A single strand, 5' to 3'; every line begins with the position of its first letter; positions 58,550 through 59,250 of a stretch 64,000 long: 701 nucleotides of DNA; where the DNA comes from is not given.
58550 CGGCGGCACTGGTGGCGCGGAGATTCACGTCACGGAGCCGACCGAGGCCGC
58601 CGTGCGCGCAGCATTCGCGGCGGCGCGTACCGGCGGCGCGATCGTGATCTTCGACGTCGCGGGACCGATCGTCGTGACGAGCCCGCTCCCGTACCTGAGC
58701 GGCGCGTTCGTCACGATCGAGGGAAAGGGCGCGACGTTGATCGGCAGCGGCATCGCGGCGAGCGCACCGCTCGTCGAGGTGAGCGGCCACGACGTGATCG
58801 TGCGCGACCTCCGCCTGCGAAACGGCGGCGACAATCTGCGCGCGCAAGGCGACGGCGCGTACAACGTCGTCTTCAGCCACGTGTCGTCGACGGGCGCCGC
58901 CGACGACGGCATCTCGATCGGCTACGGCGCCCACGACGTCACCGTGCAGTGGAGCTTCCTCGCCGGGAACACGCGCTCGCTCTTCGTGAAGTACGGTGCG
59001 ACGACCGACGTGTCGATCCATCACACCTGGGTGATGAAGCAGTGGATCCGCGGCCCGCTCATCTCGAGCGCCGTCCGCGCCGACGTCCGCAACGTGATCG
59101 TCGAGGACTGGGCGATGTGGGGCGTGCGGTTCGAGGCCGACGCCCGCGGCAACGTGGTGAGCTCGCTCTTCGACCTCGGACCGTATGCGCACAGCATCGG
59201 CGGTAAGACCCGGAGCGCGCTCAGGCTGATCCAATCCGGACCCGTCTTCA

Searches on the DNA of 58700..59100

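Call 47: search_with_rna_model(model_id=R1, source=window, start=58700, end=59100, max_evalue=10, show_alignments=1)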
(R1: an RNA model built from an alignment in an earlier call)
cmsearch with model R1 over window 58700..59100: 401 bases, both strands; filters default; matches with E-value up to 10: 3.
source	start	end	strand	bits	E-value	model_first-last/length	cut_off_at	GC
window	58847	58949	+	19.1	9.7e-06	1-144/144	no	0.7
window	58818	58830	+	-3.2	6.3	102-114/144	no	0.77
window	58769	58816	+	-3.3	6.4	1-144/144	no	0.71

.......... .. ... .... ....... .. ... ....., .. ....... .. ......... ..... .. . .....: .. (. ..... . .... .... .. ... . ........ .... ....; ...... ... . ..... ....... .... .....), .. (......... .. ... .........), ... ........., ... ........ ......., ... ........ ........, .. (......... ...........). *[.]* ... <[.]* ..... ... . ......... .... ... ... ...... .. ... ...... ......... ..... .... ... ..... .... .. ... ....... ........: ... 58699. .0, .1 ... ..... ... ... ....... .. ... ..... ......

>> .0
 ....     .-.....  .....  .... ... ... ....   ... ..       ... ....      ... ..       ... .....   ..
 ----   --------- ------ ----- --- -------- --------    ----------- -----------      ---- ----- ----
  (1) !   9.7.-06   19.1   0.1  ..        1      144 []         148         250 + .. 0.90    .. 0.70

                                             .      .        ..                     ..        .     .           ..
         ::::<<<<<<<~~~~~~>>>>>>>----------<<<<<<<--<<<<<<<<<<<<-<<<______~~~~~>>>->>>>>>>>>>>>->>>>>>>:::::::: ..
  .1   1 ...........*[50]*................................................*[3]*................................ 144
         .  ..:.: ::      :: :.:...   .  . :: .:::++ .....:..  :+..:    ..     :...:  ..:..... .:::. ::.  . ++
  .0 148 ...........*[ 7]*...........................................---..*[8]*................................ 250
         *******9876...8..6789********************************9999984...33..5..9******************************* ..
